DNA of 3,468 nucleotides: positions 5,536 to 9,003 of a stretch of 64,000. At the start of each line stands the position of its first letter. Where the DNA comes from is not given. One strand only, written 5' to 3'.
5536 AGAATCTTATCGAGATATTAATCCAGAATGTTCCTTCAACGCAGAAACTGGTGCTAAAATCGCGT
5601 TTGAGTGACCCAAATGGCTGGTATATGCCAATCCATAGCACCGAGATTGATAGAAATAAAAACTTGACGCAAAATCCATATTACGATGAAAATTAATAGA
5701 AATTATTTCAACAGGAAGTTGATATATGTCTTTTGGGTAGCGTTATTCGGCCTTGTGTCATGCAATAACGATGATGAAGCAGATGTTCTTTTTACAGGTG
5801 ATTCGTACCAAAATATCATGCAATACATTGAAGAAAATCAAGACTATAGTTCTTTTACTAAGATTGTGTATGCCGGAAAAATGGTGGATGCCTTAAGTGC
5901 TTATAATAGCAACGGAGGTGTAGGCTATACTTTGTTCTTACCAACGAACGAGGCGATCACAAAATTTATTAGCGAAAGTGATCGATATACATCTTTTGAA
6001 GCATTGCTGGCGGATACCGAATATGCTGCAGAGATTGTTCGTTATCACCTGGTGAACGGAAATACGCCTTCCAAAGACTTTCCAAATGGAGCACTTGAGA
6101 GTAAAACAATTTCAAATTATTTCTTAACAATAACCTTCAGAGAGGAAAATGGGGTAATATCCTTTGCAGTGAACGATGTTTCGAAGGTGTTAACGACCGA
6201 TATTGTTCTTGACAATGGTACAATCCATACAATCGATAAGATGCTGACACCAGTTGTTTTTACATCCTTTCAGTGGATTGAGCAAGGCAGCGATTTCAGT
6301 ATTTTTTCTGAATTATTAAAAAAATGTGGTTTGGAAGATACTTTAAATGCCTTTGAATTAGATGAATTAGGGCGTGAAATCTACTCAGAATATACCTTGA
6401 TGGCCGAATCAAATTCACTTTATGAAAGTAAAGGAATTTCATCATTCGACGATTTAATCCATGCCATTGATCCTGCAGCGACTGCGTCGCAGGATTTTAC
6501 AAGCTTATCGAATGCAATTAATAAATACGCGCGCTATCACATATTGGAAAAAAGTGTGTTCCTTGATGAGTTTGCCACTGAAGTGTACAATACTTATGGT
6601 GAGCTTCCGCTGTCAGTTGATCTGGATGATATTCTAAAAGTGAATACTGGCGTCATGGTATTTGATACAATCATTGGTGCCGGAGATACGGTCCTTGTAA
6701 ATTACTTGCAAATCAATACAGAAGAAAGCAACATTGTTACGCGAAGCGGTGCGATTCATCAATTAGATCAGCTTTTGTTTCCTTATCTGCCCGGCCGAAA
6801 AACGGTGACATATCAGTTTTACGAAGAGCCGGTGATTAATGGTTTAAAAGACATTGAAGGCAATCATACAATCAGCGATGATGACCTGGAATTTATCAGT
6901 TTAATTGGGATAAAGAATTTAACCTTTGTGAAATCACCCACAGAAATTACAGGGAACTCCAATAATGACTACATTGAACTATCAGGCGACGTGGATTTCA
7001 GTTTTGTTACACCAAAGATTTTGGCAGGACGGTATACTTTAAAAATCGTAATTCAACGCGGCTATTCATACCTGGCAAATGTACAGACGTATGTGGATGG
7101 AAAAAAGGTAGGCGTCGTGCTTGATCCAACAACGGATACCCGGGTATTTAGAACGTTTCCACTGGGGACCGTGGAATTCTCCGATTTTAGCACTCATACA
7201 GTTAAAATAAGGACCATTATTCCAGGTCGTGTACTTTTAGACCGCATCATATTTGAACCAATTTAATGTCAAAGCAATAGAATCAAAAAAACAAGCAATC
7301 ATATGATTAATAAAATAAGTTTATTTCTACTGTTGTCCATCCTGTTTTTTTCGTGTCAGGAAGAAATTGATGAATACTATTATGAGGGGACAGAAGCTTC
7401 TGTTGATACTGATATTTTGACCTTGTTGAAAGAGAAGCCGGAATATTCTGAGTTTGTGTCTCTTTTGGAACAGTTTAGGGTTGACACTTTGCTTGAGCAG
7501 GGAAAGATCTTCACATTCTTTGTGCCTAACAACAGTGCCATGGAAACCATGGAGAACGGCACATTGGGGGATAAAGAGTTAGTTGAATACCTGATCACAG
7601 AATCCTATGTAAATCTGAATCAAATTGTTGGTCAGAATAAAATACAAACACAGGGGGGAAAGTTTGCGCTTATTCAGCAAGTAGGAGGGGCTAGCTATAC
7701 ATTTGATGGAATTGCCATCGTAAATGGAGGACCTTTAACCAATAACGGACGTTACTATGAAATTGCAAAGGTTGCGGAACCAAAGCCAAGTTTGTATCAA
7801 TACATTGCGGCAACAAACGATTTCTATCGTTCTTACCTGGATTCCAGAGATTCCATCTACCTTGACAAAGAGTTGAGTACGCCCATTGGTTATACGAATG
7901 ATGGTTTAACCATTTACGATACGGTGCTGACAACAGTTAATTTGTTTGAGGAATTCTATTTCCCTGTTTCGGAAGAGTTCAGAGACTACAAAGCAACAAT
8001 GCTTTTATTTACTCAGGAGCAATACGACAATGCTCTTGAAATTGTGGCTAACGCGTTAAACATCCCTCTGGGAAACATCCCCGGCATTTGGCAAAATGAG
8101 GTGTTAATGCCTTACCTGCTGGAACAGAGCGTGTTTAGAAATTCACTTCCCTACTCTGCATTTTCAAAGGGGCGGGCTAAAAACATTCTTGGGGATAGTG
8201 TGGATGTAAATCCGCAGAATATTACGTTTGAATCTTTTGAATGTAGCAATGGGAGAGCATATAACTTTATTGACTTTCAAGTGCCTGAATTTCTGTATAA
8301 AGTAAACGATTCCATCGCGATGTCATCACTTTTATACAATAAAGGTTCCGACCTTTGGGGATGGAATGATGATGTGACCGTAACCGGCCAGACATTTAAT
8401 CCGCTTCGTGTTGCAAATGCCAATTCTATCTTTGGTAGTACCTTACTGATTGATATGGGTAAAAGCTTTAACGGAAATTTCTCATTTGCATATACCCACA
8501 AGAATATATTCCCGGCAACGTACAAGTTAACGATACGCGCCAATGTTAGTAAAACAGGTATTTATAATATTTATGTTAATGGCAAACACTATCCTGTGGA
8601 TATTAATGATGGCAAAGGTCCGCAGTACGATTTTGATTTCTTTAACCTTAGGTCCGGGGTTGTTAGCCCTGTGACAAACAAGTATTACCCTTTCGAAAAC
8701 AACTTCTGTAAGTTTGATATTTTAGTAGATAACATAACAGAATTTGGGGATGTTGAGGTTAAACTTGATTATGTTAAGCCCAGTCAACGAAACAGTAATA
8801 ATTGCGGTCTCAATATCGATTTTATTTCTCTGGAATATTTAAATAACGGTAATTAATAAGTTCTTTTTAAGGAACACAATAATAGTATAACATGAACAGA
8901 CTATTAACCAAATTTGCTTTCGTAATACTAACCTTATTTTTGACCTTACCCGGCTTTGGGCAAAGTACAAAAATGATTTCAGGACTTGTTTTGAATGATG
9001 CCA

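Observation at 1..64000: Giant lyase-less, sulfatase- and rhamnosidase-rich PUL: candidate system for a sulfated rhamnose-rich acidic glycan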

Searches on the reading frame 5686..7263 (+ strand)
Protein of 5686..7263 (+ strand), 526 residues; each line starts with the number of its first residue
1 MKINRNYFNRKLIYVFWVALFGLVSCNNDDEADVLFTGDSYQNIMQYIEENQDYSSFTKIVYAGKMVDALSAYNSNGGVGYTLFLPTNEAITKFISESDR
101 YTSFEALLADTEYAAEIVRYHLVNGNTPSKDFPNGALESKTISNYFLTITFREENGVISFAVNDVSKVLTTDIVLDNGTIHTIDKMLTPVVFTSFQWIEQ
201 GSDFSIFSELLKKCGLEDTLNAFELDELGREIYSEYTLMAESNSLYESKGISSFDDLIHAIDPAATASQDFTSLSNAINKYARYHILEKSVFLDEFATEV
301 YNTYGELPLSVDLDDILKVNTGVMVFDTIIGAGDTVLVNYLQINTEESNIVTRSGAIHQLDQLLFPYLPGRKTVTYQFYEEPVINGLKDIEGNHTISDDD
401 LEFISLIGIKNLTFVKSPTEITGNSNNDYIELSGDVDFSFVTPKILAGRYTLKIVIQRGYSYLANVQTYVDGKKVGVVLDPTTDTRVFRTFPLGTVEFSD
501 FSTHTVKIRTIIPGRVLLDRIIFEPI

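Call 3: search_protein_families(library=pfam, proteins=[window:5686-7263:+])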
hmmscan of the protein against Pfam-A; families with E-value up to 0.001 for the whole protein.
window:5686-7263:+ (526 aa): 1 family
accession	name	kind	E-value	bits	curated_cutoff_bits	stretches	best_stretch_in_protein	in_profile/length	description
PF02469.27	Fasciclin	-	4.4e-26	91.9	22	2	53-189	2-123/123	Fasciclin domain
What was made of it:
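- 5686..7266 (+): Fasciclin-domain lipoprotein; inferred surface glycan-binding protein. PF02469 E 4e-26, two stretches (call 3).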

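Call 34: search_protein_families(library=ncbifam, proteins=[window:5686-7263:+], max_evalue=0.00001)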
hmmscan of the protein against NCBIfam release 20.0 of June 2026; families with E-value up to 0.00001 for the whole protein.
window:5686-7263:+ (526 aa): 0 families

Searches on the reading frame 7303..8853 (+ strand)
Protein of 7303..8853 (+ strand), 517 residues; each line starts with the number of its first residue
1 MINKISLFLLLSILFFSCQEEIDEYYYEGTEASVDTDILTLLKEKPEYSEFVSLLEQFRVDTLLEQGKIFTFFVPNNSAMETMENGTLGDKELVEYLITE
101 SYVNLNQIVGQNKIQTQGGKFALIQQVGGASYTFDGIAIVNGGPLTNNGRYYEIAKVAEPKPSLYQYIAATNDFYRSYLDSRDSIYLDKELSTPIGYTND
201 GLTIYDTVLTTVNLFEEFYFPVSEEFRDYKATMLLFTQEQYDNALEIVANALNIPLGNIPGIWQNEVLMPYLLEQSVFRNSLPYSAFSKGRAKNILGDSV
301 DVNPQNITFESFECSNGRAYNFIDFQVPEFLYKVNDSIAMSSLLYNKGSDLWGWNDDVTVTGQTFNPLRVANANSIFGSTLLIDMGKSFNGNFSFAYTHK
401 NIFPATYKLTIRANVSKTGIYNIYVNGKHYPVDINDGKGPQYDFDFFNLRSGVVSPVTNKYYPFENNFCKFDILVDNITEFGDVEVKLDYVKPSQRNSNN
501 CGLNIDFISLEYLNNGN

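Call 3: search_protein_families(library=pfam, proteins=[window:7303-8853:+])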
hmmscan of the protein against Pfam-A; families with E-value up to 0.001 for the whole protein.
window:7303-8853:+ (517 aa): 1 family
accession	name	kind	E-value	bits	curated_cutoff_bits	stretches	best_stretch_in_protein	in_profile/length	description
PF02469.27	Fasciclin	-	1.1e-09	38.9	22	1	47-158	2-121/123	Fasciclin domain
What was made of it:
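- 7303..8856 (+): Fasciclin-domain lipoprotein. PF02469 E 1e-9 (call 3).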

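Call 34: search_protein_families(library=ncbifam, proteins=[window:7303-8853:+], max_evalue=0.00001)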
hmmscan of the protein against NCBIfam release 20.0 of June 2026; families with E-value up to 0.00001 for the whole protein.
window:7303-8853:+ (517 aa): 0 families
